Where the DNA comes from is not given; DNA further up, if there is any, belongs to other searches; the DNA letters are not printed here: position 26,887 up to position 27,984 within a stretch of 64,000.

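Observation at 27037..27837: Minimal flagellin-fold protein lacking the conserved N-terminal D0/secretion segment, encoded beside lon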

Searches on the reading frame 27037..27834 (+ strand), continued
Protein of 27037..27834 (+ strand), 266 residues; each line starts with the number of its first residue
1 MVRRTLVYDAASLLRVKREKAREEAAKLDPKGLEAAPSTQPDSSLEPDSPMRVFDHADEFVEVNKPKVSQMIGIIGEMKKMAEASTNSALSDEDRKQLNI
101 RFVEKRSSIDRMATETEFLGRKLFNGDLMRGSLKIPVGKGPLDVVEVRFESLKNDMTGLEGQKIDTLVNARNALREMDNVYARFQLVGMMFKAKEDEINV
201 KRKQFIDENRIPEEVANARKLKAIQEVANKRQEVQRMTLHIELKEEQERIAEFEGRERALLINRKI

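Call 26: find_encoding_contigs(protein=P0018, flank=10000, max_places=3)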
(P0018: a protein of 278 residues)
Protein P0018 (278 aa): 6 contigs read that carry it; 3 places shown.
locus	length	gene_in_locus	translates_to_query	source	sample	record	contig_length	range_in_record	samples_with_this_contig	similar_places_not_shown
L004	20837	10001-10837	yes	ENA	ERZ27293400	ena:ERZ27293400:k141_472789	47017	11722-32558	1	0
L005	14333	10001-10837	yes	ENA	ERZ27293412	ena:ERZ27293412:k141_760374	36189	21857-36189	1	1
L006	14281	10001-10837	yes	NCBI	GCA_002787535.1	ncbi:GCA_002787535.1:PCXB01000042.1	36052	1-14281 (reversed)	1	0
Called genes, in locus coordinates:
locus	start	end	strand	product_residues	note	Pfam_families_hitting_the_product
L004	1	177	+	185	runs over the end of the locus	PF00333:Ribosomal_S5, PF03719:Ribosomal_S5_C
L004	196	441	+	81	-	PF00327:Ribosomal_L30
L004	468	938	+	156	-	PF00828:Ribosomal_L27A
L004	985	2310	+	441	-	PF00344:SecY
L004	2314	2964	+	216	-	PF00406:ADK, PF13207:AAA_17, PF13238:AAA_18 (weak), PF05191:ADK_lid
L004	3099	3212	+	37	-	PF00444:Ribosomal_L36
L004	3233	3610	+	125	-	PF00416:Ribosomal_S13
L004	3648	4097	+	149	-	-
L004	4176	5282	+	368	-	PF01193:RNA_pol_L, PF01000:RNA_pol_A_bac, PF03118:RNA_pol_A_CTD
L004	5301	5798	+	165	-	PF01196:Ribosomal_L17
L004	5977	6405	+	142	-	PF00578:AhpC-TSA, PF08534:Redoxin, PF00085:Thioredoxin (weak), PF13905:Thioredoxin_8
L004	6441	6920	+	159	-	-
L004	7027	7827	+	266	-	PF01479:S4, PF00849:PseudoU_synth_2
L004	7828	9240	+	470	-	PF00919:UPF0004, PF04055:Radical_SAM, PF18693:TRAM_2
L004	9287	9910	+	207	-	PF04367:DUF502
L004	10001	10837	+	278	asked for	-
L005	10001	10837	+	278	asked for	-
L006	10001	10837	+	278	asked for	-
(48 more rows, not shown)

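Call 27: find_encoding_contigs(protein=P0006, flank=10000, max_places=3)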
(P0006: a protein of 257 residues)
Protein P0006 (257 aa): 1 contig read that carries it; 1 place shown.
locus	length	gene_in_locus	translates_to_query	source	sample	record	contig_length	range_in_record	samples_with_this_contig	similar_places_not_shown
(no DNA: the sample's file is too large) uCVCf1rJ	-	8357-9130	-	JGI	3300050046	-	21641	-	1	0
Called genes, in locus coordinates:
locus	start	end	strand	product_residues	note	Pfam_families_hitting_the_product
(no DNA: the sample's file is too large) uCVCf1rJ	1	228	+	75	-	?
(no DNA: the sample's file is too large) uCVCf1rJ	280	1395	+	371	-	PF01193:RNA_pol_L, PF01000:RNA_pol_A_bac, PF03118:RNA_pol_A_CTD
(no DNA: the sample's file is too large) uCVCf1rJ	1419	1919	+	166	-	PF01196:Ribosomal_L17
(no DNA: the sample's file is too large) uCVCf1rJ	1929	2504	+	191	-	PF00578:AhpC-TSA, PF08534:Redoxin, PF00085:Thioredoxin (weak), PF13905:Thioredoxin_8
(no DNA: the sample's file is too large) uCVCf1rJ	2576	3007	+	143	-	-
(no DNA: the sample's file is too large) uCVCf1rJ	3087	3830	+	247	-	PF01479:S4, PF00849:PseudoU_synth_2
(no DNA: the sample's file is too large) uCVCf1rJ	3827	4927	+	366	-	-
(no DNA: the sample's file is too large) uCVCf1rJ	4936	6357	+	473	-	PF00919:UPF0004, PF04055:Radical_SAM, PF18693:TRAM_2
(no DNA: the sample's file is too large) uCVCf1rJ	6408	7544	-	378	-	PF00144:Beta-lactamase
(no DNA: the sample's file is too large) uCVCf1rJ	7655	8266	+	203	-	PF04367:DUF502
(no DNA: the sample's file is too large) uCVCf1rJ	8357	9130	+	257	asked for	-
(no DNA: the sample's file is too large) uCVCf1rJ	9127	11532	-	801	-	PF02190:LON_substr_bdg, PF05496:RuvB_N (faint), PF00004:AAA, PF07724:AAA_2 (faint), PF07728:AAA_5, PF22667:Lon_lid, PF05362:Lon_C, PF13541:ChlI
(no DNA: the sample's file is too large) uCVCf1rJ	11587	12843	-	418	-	PF06689:zf-C4_ClpX, PF01078:Mg_chelatase (faint), PF05496:RuvB_N (faint), PF00004:AAA, PF07724:AAA_2, PF07728:AAA_5 (weak), PF13401:AAA_22 (faint), PF10431:ClpB_D2-small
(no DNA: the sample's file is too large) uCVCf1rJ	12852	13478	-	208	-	PF00574:CLP_protease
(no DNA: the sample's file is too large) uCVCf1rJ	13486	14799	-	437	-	PF05697:Trigger_N, PF00254:FKBP_C, PF05698:Trigger_C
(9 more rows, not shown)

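Call 28: list_cluster_members(proteins=[P0007, P0008, P0009, P0010, P0011, P0012, P0013, P0014, P0016, P0019])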
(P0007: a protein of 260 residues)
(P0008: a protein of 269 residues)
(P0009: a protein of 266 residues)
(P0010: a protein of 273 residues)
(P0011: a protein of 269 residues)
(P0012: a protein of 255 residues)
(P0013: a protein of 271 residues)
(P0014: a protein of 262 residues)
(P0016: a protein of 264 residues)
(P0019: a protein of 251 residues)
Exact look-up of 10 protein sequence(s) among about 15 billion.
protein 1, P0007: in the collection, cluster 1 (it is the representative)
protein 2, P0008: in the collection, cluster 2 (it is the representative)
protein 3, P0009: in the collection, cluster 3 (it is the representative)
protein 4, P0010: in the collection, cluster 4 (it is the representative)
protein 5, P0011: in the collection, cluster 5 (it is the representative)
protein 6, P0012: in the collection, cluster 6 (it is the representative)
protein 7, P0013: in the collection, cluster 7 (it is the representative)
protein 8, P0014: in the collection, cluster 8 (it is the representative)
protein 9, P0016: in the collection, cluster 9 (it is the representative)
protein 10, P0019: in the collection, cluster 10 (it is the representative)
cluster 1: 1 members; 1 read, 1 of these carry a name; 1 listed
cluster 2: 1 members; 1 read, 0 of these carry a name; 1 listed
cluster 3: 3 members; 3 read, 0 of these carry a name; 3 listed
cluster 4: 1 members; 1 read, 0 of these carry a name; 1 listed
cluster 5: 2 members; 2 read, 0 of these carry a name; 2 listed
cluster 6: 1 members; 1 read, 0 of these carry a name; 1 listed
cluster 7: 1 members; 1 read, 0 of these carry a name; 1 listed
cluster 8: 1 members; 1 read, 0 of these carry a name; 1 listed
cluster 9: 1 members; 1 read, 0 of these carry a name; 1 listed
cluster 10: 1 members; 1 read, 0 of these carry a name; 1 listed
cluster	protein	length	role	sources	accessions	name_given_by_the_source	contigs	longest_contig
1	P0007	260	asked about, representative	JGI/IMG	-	flagellin-like hook-associated protein FlgL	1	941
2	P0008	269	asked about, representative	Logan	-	-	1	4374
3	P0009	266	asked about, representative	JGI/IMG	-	-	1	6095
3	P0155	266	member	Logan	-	-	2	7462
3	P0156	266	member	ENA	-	-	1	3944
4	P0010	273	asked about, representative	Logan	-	-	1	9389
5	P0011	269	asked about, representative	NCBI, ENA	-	-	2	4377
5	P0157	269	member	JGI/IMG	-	-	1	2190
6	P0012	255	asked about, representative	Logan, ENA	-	-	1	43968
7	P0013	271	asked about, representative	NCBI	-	-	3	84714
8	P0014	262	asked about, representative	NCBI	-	-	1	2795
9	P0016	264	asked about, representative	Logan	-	-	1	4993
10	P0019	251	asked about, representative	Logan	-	-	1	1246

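Call 30: find_encoding_contigs(protein=P0013, flank=10000, max_places=2)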
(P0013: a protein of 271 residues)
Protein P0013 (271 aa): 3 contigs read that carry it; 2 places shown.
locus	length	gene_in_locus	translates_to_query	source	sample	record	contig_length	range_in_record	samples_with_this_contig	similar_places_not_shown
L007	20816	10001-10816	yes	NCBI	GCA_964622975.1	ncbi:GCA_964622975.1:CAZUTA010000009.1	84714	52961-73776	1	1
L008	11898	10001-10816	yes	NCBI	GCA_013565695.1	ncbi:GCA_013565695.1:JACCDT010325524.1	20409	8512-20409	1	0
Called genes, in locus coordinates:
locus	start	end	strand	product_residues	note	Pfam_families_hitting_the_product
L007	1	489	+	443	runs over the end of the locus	PF00344:SecY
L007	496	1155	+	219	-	PF13238:AAA_18 (weak), PF00406:ADK, PF13207:AAA_17, PF05191:ADK_lid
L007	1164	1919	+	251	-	PF00557:Peptidase_M24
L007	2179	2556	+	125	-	PF00416:Ribosomal_S13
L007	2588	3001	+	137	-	PF00411:Ribosomal_S11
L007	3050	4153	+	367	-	PF01193:RNA_pol_L, PF01000:RNA_pol_A_bac, PF03118:RNA_pol_A_CTD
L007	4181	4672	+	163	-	PF01196:Ribosomal_L17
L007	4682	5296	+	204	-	PF08534:Redoxin, PF00578:AhpC-TSA, PF02630:SCO1-SenC (faint), PF00085:Thioredoxin (weak), PF13905:Thioredoxin_8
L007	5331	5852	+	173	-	-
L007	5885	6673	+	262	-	PF01479:S4, PF00849:PseudoU_synth_2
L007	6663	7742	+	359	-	-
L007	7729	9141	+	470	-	PF00919:UPF0004, PF04055:Radical_SAM, PF18693:TRAM_2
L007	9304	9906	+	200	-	PF04367:DUF502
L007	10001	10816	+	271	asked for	PF00669:Flagellin_N (weak)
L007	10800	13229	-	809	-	PF02190:LON_substr_bdg, PF00005:ABC_tran (faint), PF00004:AAA, PF07724:AAA_2 (weak), PF07728:AAA_5, PF22667:Lon_lid, PF05362:Lon_C, PF13541:ChlI (weak)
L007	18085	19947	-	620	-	PF00669:Flagellin_N, PF01839:FG-GAP (faint), PF13517:FG-GAP_3, PF00700:Flagellin_C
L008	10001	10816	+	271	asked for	PF00669:Flagellin_N (weak)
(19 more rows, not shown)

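Call 31: find_encoding_contigs(protein=P0012, flank=10000, max_places=2)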
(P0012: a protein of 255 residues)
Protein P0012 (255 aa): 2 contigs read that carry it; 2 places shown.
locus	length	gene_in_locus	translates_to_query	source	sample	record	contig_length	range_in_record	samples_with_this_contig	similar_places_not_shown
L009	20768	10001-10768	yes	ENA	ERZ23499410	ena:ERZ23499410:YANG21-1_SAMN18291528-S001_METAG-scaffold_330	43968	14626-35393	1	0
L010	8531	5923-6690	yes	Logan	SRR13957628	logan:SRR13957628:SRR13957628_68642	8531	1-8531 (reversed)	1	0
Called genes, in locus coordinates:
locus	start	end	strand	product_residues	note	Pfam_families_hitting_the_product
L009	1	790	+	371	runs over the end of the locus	PF01193:RNA_pol_L, PF01000:RNA_pol_A_bac, PF03118:RNA_pol_A_CTD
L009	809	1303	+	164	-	PF01196:Ribosomal_L17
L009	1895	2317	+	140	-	-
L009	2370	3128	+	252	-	PF01479:S4, PF00849:PseudoU_synth_2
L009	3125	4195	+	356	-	-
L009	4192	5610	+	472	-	PF00919:UPF0004, PF04055:Radical_SAM, PF18693:TRAM_2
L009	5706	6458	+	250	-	-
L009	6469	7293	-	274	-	PF14394:DUF4423 (weak)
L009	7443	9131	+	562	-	-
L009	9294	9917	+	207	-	PF04367:DUF502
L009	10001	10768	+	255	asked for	-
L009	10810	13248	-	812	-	PF02190:LON_substr_bdg, PF03266:NTPase_1 (faint), PF00004:AAA, PF07724:AAA_2 (weak), PF07728:AAA_5, PF22667:Lon_lid, PF05362:Lon_C, PF13541:ChlI, +2 more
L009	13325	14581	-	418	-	PF06689:zf-C4_ClpX, PF01078:Mg_chelatase (faint), PF05496:RuvB_N (weak), PF00004:AAA, PF07724:AAA_2, PF07728:AAA_5 (weak), PF13401:AAA_22 (faint), PF10431:ClpB_D2-small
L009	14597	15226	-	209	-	PF00574:CLP_protease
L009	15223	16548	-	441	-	PF05697:Trigger_N, PF00254:FKBP_C, PF05698:Trigger_C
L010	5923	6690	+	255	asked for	-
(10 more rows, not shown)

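Call 32: predict_structure(alignment_id=A3)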
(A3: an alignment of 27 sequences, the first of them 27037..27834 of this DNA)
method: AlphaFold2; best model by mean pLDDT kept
length: 266 residues; sequences in the alignment: 27
mean_pLDDT: 79.7   pTM: 0.61
mean pLDDT of the five models: 79.7, 78.9, 78.2, 76.4, 72.6
residues with pLDDT >= 90: 91; 70-90: 118; 50-70: 31; < 50: 26
segments of 3 or more residues with pLDDT < 50: 1-4, 29-46, 263-266
pLDDT, mean of each block of 10 residues (from residue 1): 54 81 68 36 49 83 91 95 93 93 95 89 87 83 84 90 93 94 93 91 83 67 71 79 83 71 43
secondary structure, 60 per line:
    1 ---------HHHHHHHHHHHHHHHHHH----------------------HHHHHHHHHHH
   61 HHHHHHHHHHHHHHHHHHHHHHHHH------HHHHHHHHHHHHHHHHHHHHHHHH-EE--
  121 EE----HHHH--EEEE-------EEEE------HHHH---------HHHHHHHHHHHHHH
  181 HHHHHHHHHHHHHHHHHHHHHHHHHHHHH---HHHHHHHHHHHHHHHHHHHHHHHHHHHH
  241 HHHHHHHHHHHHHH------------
elements in order: H10-27 H50-85 H92-115 H127-130 E133-136 E144-147 H154-157 H167-209 H213-254

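Call 37: search_protein_families(library=pfam, alignment_id=A3, max_evalue=0.01)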
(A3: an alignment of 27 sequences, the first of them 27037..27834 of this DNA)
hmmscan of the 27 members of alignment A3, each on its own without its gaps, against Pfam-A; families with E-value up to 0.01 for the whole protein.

A. member 1, window:27037-27834:+ (266 aa): 1 family
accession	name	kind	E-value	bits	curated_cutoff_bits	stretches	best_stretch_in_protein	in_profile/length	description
PF00669.25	Flagellin_N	-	1.7e-08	35.1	26.6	1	60-126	70-136/139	Bacterial flagellin N-terminal helical region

B. families by the number of members that match (of 27 scanned): 3 families
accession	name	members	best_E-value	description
PF00669.25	Flagellin_N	19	1.3e-08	Bacterial flagellin N-terminal helical region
PF19111.5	DUF5798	1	9.2e-05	Family of unknown function (DUF5798)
PF11727.13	ISG65-75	1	0.0097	Invariant surface glycoprotein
